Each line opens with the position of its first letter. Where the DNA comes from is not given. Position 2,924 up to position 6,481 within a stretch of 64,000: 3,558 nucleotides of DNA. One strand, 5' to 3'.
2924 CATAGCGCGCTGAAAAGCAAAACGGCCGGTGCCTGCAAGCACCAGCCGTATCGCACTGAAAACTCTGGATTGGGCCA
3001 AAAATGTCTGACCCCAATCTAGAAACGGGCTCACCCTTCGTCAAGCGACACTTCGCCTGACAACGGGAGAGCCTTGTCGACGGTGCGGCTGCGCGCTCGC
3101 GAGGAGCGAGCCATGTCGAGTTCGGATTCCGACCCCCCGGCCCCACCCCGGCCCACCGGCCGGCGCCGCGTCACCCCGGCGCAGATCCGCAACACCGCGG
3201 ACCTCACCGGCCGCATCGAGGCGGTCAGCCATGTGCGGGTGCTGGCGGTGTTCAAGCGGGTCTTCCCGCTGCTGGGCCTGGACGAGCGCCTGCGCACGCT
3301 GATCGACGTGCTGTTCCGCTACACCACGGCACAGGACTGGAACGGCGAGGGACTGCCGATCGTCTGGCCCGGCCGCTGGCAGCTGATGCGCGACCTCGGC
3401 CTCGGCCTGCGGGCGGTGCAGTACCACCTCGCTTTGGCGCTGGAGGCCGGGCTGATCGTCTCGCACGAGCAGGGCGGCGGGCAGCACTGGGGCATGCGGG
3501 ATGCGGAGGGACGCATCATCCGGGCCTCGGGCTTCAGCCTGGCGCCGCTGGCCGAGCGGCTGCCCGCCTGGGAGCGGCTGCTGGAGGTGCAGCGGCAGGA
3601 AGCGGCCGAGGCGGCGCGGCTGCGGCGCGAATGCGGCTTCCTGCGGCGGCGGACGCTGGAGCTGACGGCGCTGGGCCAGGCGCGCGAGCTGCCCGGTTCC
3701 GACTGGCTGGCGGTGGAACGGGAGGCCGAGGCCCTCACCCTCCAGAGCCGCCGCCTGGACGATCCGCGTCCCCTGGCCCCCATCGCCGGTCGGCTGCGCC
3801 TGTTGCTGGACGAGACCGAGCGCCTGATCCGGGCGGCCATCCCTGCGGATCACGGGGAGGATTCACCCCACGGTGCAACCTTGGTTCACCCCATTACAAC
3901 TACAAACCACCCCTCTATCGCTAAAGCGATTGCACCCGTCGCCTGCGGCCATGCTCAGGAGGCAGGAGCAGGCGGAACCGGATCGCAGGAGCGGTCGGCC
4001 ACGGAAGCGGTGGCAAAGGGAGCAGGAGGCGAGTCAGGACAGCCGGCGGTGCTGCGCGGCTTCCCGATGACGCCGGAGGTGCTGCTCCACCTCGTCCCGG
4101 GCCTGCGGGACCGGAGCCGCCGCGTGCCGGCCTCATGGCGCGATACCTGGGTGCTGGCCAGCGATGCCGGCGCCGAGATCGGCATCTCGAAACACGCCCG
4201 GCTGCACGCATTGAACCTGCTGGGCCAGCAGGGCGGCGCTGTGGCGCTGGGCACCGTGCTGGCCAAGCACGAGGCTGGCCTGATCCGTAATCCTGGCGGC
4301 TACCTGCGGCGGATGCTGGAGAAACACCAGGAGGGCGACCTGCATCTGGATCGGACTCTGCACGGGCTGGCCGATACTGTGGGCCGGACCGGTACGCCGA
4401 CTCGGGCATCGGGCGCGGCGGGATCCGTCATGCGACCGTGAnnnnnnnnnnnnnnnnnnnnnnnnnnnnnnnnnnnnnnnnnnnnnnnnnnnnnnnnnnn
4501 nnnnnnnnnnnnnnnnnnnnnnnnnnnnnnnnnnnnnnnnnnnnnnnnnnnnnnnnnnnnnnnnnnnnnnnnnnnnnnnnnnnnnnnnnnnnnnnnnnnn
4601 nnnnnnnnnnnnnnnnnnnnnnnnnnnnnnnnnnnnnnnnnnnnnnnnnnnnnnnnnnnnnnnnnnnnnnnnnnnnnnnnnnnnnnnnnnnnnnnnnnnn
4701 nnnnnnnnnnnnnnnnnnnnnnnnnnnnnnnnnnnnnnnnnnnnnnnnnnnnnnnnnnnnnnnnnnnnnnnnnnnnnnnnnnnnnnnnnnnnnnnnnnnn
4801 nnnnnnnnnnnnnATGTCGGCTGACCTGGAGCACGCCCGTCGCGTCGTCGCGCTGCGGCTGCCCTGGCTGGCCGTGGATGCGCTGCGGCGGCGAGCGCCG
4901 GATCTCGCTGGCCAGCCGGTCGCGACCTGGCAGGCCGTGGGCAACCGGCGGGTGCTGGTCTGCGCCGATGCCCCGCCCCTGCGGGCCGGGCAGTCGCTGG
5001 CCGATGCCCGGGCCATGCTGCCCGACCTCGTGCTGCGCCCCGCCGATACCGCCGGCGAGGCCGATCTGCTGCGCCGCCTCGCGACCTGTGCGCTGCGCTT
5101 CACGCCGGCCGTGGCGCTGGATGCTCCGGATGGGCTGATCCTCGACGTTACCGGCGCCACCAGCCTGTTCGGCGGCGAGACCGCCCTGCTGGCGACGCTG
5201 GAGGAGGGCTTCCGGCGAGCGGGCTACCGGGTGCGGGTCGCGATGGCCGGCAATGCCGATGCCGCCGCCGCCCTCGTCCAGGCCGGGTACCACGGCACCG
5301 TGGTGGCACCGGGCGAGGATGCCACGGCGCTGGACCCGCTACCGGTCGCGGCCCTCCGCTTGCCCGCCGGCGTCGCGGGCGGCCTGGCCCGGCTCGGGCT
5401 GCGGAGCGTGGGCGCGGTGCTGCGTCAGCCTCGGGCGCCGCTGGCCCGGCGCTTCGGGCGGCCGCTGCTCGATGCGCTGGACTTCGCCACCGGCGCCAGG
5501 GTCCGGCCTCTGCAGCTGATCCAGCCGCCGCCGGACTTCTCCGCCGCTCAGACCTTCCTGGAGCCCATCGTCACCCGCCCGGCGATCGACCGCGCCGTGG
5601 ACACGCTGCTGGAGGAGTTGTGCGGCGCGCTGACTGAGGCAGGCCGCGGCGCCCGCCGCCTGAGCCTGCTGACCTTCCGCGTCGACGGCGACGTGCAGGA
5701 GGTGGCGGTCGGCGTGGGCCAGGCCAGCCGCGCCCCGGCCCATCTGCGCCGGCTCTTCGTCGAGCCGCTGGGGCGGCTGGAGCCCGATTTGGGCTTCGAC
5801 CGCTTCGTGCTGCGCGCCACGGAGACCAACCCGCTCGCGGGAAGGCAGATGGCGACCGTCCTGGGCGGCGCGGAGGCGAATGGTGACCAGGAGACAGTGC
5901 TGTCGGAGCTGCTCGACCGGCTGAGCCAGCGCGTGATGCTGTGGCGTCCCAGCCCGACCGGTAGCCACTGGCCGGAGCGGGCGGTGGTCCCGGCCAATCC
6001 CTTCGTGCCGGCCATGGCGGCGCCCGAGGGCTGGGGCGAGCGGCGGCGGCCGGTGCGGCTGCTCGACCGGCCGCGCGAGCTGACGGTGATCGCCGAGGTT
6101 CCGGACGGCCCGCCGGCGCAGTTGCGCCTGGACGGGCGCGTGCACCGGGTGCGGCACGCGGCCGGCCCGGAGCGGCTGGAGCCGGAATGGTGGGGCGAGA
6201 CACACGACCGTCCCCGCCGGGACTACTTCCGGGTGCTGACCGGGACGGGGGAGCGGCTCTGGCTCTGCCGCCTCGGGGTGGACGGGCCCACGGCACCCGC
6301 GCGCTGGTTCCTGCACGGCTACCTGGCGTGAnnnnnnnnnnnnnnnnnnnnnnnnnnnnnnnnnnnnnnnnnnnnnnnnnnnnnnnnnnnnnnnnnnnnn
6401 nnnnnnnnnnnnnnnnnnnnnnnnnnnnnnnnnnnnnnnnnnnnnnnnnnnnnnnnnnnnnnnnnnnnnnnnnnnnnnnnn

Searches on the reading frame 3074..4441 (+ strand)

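Call 28: search_protein_families(library=ncbifam, proteins=[window:3074-4441:+], max_evalue=0.001)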
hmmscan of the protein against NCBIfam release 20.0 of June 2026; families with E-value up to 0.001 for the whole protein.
window:3074-4441:+ (455 aa): 2 families
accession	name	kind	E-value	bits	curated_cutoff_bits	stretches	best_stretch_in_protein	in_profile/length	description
NF040974.1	RepABC_RepC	equivalog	1e-47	163.3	150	1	27-432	9-392/393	plasmid replication protein RepC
NF010396.0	PRK13824.1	domain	9.8e-32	110.3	390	1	27-430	9-390/404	replication protein C domain-containing protein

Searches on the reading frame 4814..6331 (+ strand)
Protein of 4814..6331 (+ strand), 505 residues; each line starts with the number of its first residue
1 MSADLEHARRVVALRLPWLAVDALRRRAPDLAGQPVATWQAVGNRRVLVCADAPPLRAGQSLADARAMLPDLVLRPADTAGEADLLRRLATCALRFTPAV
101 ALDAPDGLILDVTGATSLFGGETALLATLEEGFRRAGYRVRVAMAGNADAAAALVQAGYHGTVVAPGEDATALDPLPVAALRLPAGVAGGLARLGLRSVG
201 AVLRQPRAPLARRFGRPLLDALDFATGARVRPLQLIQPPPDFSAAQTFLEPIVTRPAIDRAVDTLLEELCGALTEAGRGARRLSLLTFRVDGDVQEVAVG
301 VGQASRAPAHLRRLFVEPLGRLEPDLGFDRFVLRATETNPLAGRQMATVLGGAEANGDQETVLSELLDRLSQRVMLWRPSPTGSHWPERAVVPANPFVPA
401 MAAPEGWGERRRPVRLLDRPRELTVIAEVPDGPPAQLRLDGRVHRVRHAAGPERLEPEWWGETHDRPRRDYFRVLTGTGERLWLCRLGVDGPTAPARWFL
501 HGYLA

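Call 28: search_protein_families(library=ncbifam, proteins=[window:4814-6331:+], max_evalue=0.001)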
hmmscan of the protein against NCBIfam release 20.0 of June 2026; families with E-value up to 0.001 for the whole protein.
window:4814-6331:+ (505 aa): 2 families
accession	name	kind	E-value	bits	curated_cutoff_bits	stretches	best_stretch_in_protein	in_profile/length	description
NF002882.0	PRK03348.1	equivalog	4.6e-07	29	389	1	162-294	166-300/461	DNA polymerase IV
NF002751.0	PRK02794.1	equivalog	0.0001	21.3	371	1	63-283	94-319/425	DNA polymerase IV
